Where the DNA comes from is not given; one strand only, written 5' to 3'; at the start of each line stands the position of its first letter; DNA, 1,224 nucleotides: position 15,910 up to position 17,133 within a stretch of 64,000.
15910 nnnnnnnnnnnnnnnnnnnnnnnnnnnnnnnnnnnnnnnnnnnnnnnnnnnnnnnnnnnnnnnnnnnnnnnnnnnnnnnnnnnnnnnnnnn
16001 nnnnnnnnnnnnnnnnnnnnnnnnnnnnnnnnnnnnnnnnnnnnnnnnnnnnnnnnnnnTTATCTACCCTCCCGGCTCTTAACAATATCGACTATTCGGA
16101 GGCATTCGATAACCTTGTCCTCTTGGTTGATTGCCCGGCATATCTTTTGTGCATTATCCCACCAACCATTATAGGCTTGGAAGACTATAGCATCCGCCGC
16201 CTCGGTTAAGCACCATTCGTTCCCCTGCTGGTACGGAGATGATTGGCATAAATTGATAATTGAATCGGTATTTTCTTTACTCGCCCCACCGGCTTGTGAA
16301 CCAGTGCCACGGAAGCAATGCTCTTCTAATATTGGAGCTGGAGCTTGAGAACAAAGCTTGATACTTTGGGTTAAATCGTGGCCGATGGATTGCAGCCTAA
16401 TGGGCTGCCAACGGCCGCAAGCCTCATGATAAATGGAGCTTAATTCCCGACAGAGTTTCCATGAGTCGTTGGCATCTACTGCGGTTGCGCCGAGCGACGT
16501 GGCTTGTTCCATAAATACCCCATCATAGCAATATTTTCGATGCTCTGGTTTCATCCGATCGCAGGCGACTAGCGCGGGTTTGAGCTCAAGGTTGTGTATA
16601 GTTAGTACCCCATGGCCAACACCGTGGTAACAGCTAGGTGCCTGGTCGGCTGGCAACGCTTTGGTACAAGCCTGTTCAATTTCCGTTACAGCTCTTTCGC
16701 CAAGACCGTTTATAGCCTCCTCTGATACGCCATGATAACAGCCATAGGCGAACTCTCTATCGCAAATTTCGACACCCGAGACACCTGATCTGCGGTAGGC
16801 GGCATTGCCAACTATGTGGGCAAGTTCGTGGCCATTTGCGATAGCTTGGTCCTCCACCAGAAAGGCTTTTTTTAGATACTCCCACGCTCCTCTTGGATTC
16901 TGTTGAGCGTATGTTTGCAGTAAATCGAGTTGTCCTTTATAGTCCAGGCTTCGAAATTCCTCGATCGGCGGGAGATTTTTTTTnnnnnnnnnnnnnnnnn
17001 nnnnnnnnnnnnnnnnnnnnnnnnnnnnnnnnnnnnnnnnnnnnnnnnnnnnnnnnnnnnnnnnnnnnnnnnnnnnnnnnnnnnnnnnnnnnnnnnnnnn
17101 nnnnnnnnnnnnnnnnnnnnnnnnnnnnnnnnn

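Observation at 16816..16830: Only one of the three paralogs keeps an HExxH zincin-type motif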

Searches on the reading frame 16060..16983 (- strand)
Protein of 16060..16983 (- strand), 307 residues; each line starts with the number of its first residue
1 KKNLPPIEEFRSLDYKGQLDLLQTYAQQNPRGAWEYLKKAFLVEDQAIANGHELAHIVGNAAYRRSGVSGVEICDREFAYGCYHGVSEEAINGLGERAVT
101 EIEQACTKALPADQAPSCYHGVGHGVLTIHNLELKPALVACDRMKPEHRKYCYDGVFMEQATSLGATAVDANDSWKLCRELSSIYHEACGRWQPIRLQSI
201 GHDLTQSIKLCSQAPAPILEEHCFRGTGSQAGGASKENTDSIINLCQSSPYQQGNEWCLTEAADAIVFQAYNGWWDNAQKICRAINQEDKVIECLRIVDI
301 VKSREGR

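Call 42: predict_structure(alignment_id=A3)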
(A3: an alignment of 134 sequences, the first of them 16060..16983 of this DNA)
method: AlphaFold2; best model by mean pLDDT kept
length: 307 residues; sequences in the alignment: 134
mean_pLDDT: 96.5   pTM: 0.93
mean pLDDT of the five models: 96.5, 96.3, 96.2, 96.1, 96.0
residues with pLDDT >= 90: 293; 70-90: 12; 50-70: 2; < 50: 0
segments of 3 or more residues with pLDDT < 50: none
pLDDT, mean of each block of 10 residues (from residue 1): 89 97 98 98 91 98 98 96 98 98 97 97 98 98 98 98 95 97 98 98 98 98 98 89 97 98 95 94 98 98 93
secondary structure, 60 per line:
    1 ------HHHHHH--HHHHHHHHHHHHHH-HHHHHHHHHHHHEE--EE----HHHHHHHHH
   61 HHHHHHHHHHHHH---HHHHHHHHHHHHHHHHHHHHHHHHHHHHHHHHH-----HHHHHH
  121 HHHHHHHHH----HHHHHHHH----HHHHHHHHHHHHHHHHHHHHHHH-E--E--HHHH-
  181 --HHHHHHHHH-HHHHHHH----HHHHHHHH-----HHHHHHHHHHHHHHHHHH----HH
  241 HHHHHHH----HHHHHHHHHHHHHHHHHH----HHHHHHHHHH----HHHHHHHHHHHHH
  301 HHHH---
elements in order: H7-12 H15-28 H30-41 H52-73 H77-109 H115-129 H134-141 H146-168 H176-179 H183-191 H193-199 H204-211 H217-234 H239-247 H252-269 H274-283 H288-304
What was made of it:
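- On Zincin metalloproteases: The AF2 model (pLDDT 96.5) has 17 helices and one 2+2-residue hairpin (call 42).
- That conflicts with the helix-hairpin geometry implied by covariation (calls 42 vs 74) and is unresolved.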

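Call 44: search_protein_representatives(alignment_id=A3)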
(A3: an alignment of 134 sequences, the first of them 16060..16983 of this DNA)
Query: 134 sequences, 401 profile positions. Proteins with E-value up to 0.001 (for the whole library): 7915; up to 1e-10: 6513; up to 1e-30: 3278. The best 150 are listed.
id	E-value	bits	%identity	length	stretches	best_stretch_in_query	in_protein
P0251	0.0e+00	1180.2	-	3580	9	15-396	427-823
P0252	1.6e-254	860.5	-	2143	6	93-395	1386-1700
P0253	1.2e-208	709.4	-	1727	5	108-396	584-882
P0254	1.9e-202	689.1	-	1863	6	15-398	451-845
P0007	6.6e-199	677.4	-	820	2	12-380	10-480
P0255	3.5e-195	665.1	-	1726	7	82-397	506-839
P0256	1.1e-190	650.4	-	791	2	66-399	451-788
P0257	8.5e-190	647.4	-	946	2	35-384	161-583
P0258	6.9e-164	562.1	-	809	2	13-396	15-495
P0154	2.2e-162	557.1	-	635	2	69-334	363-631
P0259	5.2e-159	546.0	-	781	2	10-398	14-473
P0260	1.7e-158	544.3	-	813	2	12-398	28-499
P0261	1.0e-157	541.8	-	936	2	35-376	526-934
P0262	1.2e-157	541.5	-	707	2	75-399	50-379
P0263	2.0e-157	540.7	-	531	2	87-382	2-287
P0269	2.1e-144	497.9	-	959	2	35-376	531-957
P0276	5.7e-120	417.4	-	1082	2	59-399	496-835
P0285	3.1e-102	359.0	-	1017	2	79-396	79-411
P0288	5.4e-96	338.5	-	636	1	53-398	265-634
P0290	6.9e-96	338.1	-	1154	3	83-396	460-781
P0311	4.2e-89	315.8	-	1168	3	5-368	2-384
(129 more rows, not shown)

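Call 52: fold_search(model_id=the predicted structure, library=pdb)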
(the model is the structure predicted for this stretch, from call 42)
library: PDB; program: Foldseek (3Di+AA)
matches with E <= 10: 842; with E <= 0.001: 0
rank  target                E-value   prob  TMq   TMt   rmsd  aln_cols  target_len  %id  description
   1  5h7c_C                2.4e-02  0.87  0.21  0.17  24.6       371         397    9  Crystal structure of a repeat protein with two Protein A-DHR14 repeat modules (released 2017-06-28)
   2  9dze_a                3.7e-02  0.85  0.23  0.25  15.0       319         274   11  Computationally Designed Bifaceted Protein Nanomaterial pD5-14 (released 2024-10-30)
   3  5xbk_A                4.1e-02  0.93  0.29  0.26  15.6       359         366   10  Crystal structure of human Importin4 (released 2018-02-14)
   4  6kbn_A                4.4e-02  0.82  0.23  0.16  20.4       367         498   13  Crystal structure of Vac8 (del 19-33) bound to Atg13 (released 2019-11-27)
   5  9y6s_6s               7.0e-02  0.75  0.20  0.24  15.5       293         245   12  96-nm repeat of the Leishmania tarentolae doublet microtubule (released 2025-12-17)
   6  6vfk_B                7.0e-02  0.35  0.17  0.18  19.1       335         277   12  De novo designed tetrahedral nanoparticle T33_dn10 displaying 4 copies of BG505-SOSIP trimer on the surface (released 2020-07-22)
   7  5osi_E                7.3e-02  0.72  0.24  0.24  15.5       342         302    9  Structure of retromer VPS29-VPS35C subunits complexed with RidL harpin loop (163-176) (released 2017-12-13)
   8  8r0j_D                7.6e-02  0.75  0.23  0.25  17.2       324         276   11  Crystal structure of the retromer complex VPS29/VPS35 with the ligand bis-1,3-phenyl guanylhydrazone, 2a (released 2024-03-27)
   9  6kbm_A                7.9e-02  0.80  0.26  0.18  20.4       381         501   12  Crystal structure of Vac8 bound to Atg13 (released 2019-11-27)
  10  8h6e_4G               8.3e-02  0.41  0.18  0.09  20.4       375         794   11  Cryo-EM structure of human exon-defined spliceosome in the late pre-B state. (released 2024-05-01)
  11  8h6j_4G               8.3e-02  0.35  0.16  0.08  20.3       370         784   12  Cryo-EM structure of human exon-defined spliceosome in the mature pre-B state. (released 2024-05-01)
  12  7ycj_A                9.4e-02  0.63  0.23  0.16  20.6       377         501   14  Crystal structure of Vac8 bound to Vac17 (released 2023-07-12)
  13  8rks_B                1.0e-01  0.63  0.23  0.24  16.1       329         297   10  Structure of VPS29-VPS35 bound to the LFa motif R21 of Fam21. (released 2024-04-24)
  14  5k7v_A                1.1e-01  0.23  0.15  0.16  18.2       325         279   10  Computational Design of Self-Assembling Cyclic Protein Homooligomers (released 2017-04-12)
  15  8rks_F                1.2e-01  0.57  0.22  0.22  19.8       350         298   10  Structure of VPS29-VPS35 bound to the LFa motif R21 of Fam21. (released 2024-04-24)
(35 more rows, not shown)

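Call 66: search_protein_families(library=pfam, proteins=[P0257, P0261, P0269, P0276, P0285, P0290, P0311, P0288], max_evalue=0.001)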
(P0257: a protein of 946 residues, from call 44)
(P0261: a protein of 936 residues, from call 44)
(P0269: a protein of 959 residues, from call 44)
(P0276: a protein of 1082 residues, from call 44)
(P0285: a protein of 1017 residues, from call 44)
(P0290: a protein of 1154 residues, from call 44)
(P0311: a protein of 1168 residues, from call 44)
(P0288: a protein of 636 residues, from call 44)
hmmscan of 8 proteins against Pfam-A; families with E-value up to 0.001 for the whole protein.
P0257 (946 aa): 1 family
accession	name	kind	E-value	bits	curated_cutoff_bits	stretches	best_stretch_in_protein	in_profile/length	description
PF13473.12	Cupredoxin_1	-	0.0009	19.7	27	0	136-172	17-55/104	Cupredoxin-like domain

P0261 (936 aa): 1 family
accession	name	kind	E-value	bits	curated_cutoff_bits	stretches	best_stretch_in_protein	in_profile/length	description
PF13473.12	Cupredoxin_1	-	4.4e-12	46.4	27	2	503-593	19-104/104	Cupredoxin-like domain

P0269 (959 aa): 2 families
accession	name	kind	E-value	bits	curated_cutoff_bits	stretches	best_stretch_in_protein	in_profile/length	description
PF13473.12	Cupredoxin_1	-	1.1e-18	67.5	27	2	9-116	2-104/104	Cupredoxin-like domain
PF00127.26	Copper-bind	-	0.00033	21.4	21.2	0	539-611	14-89/99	Copper binding proteins, plastocyanin/azurin family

P0276 (1082 aa): 2 families
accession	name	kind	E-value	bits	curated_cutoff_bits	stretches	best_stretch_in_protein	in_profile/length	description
PF13473.12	Cupredoxin_1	-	6.2e-12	45.9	27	1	991-1081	20-104/104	Cupredoxin-like domain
PF00127.26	Copper-bind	-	2e-08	35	21.2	0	871-949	13-83/99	Copper binding proteins, plastocyanin/azurin family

P0285 (1017 aa): 0 families

P0290 (1154 aa): 0 families

P0311 (1168 aa): 0 families

P0288 (636 aa): 0 families

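Call 77: search_solved_structures(query=A3, max_evalue=10, show_alignments=1)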
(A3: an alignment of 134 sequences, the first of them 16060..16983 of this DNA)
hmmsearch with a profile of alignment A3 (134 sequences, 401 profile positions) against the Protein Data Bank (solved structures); distinct sequences matched with E-value up to 10: 0.
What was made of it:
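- On Zincin metalloproteases: No PDB sequence relative of the domain at E<=10 (call 77).
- Tried and rejected: Profile search of PDB sequences with the domain alignment: zero hits at E<=10 (call 77).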

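Call 82: search_protein_families(library=pfam, proteins=[window:16060-16983:-], max_evalue=10)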
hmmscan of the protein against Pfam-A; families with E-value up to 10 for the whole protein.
window:16060-16983:- (307 aa): 0 families
